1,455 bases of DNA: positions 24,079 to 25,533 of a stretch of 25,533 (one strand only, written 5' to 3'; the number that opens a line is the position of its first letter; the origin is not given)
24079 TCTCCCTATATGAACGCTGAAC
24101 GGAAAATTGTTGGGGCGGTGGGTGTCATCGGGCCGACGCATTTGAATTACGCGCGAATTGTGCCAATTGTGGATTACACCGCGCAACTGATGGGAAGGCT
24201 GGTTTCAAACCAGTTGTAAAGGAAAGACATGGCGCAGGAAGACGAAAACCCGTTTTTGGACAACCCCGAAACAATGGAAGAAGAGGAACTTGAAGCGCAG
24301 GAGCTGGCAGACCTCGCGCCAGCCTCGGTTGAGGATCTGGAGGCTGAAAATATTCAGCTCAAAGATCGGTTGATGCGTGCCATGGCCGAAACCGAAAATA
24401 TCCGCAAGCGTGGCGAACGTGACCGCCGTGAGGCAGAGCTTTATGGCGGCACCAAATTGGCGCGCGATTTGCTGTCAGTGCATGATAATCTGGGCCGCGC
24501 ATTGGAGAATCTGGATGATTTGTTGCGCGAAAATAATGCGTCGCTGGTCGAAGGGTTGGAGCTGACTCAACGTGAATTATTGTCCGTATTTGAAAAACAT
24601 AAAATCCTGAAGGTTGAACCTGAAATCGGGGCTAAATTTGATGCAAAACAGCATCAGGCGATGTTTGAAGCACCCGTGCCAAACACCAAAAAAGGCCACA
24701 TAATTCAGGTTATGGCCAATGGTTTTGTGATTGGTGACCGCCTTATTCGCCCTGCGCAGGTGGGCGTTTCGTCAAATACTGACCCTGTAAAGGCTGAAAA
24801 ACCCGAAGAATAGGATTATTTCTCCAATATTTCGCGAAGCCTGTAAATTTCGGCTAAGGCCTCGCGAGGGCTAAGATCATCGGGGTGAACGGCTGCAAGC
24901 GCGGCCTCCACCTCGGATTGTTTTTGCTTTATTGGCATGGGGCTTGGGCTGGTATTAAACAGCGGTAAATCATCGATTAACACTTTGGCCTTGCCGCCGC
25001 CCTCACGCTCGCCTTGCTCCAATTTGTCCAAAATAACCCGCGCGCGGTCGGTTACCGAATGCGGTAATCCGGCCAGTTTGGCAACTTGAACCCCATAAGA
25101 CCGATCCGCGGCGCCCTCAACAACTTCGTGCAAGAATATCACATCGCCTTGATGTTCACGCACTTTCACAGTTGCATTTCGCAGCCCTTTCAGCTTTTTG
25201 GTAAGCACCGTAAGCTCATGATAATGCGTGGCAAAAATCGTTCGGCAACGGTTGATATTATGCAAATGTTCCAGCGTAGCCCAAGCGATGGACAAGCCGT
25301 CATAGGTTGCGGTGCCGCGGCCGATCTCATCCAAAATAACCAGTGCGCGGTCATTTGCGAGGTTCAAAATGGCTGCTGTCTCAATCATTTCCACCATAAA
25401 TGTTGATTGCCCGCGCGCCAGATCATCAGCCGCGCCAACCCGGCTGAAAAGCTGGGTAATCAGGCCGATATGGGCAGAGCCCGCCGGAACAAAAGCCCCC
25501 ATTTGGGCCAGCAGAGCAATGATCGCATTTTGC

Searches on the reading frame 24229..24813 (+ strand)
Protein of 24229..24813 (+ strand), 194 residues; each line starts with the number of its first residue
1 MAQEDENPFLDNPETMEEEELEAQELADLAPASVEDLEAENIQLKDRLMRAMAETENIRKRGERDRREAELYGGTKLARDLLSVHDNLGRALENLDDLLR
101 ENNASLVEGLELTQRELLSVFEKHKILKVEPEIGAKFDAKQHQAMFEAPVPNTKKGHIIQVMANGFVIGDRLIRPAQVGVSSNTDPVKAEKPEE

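Call 32: search_protein_families(library=pfam, proteins=[window:24229-24813:+])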
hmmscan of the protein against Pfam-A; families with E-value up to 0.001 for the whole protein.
window:24229-24813:+ (194 aa): 1 family
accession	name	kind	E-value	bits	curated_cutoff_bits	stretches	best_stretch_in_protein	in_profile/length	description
PF01025.24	GrpE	-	1.2e-45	155.6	25.8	1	17-181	12-164/165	GrpE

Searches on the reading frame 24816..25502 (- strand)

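Call 32: search_protein_families(library=pfam, proteins=[window:24816-25502:-])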
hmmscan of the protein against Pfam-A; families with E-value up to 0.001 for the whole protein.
window:24816-25502:- (228 aa): 1 family
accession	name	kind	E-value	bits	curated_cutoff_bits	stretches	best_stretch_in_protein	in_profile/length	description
PF00488.27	MutS_V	-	7.8e-66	222.1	30.2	1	1-162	27-188/188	MutS domain V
